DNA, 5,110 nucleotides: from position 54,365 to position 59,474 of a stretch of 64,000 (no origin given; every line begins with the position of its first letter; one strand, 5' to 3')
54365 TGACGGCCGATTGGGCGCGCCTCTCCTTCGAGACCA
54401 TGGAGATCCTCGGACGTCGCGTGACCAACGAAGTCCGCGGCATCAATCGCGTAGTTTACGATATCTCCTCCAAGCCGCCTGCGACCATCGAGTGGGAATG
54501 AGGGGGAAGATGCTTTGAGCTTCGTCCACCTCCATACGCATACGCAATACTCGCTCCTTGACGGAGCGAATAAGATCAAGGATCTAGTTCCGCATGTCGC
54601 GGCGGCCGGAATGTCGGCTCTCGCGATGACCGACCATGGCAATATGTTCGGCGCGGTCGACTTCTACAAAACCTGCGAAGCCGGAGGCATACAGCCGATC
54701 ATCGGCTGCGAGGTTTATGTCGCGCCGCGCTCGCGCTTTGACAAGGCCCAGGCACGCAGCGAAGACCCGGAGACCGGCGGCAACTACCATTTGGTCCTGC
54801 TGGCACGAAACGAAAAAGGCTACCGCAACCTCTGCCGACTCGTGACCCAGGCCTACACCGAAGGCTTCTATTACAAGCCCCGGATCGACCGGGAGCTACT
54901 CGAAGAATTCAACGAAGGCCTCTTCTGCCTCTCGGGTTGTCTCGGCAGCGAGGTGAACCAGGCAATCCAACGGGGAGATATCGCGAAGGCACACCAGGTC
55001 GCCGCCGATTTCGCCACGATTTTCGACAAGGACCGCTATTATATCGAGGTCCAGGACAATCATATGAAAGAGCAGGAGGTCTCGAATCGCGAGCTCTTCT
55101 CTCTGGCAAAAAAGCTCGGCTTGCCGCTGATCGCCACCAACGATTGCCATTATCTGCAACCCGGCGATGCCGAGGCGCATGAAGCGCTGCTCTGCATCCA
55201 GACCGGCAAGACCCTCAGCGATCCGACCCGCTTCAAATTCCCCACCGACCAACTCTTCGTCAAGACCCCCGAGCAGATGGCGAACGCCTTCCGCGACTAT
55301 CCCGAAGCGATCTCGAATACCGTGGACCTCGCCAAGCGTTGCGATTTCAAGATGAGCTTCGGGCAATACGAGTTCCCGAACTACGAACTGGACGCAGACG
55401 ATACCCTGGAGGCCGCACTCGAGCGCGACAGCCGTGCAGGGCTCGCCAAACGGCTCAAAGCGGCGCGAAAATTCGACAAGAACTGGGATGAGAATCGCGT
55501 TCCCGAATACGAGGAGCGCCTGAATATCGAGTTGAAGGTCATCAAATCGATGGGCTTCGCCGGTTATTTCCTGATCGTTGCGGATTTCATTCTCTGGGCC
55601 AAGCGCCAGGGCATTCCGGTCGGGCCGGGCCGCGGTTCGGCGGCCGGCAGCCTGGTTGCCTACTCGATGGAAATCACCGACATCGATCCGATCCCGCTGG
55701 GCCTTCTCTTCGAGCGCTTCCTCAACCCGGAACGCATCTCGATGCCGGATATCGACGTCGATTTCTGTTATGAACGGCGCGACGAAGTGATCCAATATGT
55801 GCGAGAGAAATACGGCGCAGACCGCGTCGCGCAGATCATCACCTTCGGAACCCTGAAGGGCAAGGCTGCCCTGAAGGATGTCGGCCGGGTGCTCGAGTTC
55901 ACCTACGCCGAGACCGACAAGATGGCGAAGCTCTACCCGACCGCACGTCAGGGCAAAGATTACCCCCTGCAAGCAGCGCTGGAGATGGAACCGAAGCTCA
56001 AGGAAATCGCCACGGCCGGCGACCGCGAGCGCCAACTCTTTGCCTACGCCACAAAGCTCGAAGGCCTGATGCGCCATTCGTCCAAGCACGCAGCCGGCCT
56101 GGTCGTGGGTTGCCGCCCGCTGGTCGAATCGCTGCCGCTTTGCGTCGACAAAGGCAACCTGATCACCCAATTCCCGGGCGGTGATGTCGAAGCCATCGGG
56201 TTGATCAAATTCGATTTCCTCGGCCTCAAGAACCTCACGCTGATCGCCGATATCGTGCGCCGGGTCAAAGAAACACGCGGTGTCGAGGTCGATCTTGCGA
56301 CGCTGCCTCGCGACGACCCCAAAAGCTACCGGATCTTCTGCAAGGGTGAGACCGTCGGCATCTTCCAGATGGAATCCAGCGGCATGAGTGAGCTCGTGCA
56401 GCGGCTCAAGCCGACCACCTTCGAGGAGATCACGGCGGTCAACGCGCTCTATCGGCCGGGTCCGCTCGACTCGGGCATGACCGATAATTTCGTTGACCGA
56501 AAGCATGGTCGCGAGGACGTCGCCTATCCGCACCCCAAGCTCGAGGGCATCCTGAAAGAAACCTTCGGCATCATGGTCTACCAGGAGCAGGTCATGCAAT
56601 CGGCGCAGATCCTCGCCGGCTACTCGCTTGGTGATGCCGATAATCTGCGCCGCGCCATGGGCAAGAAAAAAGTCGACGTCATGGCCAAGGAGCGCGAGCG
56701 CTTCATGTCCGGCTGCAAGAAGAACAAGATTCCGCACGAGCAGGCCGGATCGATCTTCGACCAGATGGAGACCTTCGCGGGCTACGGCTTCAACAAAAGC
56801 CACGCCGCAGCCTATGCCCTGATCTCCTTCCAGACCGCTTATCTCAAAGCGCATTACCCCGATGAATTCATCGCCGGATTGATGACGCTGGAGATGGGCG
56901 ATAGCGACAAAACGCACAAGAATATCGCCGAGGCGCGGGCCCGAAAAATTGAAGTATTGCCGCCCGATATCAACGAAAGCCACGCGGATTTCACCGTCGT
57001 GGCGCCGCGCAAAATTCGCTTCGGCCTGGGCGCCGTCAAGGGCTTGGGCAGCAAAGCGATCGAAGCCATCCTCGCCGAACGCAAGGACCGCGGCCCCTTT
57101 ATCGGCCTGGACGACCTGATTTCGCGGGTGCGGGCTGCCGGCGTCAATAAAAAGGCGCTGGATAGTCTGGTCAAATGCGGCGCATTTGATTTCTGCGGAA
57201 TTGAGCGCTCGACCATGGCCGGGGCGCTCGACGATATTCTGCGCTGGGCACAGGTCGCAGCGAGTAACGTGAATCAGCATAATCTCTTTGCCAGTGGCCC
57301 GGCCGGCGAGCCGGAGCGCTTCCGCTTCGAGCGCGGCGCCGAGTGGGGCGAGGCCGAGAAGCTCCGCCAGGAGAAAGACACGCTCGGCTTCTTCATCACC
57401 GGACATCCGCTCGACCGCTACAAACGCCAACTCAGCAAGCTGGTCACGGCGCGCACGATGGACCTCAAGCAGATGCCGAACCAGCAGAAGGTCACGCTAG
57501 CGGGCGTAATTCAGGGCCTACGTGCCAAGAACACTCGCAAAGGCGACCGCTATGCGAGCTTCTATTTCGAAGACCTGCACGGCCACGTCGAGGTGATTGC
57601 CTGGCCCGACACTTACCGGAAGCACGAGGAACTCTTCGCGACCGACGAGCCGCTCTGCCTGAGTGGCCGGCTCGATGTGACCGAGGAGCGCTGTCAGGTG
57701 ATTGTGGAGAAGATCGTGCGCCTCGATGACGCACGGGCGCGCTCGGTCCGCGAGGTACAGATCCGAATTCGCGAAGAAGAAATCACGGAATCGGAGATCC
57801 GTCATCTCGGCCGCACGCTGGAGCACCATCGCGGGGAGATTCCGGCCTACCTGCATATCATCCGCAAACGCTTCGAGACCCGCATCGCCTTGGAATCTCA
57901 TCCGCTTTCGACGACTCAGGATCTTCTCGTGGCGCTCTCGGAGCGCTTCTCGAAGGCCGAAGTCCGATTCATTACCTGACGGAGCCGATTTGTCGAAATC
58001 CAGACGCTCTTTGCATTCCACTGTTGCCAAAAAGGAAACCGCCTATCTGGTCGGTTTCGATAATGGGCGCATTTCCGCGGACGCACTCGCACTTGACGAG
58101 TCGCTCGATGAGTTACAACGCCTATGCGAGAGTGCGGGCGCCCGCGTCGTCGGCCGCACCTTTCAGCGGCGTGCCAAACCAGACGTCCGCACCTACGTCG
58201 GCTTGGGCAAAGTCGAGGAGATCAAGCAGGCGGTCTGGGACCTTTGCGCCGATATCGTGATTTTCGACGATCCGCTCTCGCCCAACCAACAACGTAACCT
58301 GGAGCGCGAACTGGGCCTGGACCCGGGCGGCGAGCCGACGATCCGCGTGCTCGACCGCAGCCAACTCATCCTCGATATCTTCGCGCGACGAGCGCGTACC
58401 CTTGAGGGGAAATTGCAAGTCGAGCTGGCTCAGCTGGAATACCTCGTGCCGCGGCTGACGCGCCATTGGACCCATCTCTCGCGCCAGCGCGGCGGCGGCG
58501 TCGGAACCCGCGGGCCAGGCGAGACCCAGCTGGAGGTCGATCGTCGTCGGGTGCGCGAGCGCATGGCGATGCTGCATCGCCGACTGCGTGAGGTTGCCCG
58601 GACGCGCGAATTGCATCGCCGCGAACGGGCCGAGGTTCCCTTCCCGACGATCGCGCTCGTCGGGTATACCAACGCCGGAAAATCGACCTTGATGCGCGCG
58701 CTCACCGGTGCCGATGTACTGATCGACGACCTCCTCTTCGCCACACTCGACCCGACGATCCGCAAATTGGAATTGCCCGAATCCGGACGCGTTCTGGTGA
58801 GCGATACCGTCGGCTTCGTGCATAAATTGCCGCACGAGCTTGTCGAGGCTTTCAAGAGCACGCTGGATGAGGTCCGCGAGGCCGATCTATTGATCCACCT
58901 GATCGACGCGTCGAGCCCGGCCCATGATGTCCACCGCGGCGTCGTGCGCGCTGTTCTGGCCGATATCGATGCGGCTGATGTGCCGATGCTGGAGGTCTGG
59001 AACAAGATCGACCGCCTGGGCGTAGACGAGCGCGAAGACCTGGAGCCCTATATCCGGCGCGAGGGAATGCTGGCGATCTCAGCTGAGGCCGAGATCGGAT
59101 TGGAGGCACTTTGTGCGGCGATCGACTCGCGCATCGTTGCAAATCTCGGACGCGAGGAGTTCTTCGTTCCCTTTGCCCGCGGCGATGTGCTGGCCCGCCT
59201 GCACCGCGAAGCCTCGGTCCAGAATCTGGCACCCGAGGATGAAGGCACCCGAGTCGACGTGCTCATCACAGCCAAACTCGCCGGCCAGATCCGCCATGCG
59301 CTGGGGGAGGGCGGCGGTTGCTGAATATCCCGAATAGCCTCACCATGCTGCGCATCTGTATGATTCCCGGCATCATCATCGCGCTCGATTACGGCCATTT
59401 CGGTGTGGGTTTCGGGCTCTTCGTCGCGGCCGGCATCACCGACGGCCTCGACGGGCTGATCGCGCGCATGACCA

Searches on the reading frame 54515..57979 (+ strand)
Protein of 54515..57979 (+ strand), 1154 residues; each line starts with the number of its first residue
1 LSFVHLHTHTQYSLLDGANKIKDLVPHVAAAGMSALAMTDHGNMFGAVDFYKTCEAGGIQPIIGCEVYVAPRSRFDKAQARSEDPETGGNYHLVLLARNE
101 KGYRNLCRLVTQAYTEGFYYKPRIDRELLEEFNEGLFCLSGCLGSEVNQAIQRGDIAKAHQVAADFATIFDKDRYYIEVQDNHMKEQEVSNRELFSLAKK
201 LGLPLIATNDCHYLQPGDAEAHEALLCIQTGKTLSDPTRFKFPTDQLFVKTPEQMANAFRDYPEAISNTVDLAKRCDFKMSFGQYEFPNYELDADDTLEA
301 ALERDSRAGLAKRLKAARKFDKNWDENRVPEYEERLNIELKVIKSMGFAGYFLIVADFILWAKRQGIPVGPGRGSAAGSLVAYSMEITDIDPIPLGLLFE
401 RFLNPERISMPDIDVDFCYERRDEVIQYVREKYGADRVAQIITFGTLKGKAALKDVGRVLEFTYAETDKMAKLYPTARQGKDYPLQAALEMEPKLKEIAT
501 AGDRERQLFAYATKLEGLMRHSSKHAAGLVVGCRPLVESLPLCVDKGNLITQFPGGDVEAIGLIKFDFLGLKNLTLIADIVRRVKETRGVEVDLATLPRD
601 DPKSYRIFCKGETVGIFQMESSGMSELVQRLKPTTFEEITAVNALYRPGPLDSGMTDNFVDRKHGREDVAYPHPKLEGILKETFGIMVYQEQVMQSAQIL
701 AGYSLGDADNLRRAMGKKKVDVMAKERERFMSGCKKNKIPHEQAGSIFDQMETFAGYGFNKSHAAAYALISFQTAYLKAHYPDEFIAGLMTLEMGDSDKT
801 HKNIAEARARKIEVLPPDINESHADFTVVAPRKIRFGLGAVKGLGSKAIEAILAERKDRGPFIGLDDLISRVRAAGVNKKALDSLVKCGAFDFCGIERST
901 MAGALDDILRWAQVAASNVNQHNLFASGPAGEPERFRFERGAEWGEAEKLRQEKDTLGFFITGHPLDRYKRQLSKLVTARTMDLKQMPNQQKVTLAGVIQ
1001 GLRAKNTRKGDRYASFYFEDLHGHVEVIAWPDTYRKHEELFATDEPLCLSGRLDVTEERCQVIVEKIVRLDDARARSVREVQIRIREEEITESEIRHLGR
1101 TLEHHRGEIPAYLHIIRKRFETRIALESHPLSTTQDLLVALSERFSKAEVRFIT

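Call 58: search_protein_families(library=pfam, proteins=[window:54515-57979:+], max_evalue=0.00001)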
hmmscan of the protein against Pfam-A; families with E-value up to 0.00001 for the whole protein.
window:54515-57979:+ (1154 aa): 5 families
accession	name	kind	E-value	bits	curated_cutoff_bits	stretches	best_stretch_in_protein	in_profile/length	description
PF07733.18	DNA_pol3_alpha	-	3e-95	319.2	23.9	1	317-570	8-260/260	Bacterial DNA polymerase III alpha NTPase domain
PF17657.6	DNA_pol3_finger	-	3.9e-68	228.4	22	1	573-737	1-165/166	Bacterial DNA polymerase III alpha subunit finger domain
PF02811.25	PHP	-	6.6e-60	202.6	26.4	1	5-181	1-163/164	PHP domain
PF14579.12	HHH_6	-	1.6e-29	102.4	25.6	1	811-900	1-89/90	Helix-hairpin-helix motif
PF01336.31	tRNA_anti-codon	-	1.2e-07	31.9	27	1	993-1068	1-73/75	OB-fold nucleic acid binding domain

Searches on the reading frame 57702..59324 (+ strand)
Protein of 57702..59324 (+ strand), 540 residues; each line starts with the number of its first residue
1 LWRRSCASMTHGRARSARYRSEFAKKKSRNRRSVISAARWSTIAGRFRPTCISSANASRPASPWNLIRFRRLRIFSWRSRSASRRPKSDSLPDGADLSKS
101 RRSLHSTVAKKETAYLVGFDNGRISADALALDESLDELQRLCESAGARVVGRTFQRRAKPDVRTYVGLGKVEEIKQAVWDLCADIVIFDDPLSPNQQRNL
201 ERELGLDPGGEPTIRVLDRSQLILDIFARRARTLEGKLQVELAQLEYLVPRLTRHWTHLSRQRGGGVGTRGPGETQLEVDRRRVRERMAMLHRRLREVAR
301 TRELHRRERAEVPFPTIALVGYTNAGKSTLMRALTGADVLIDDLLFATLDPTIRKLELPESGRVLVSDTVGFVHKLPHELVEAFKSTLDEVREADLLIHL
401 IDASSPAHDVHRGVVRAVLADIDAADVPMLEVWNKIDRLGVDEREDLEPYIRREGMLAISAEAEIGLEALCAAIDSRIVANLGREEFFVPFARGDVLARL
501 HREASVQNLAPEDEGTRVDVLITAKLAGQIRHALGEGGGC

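Call 58: search_protein_families(library=pfam, proteins=[window:57702-59324:+], max_evalue=0.00001)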
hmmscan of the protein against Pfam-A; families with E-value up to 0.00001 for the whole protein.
window:57702-59324:+ (540 aa): 3 families
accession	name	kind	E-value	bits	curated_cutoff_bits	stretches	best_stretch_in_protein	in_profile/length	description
PF16360.10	GTP-bdg_M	-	1.7e-30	105.8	29.5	1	230-309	1-79/79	GTP-binding GTPase Middle Region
PF13167.11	GTP-bdg_N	-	1.8e-30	105.8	25.4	1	133-228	2-89/89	GTP-binding GTPase N-terminal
PF01926.29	MMR_HSR1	-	6.3e-19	68.6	21.9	1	316-435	1-113/113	50S ribosome-binding GTPase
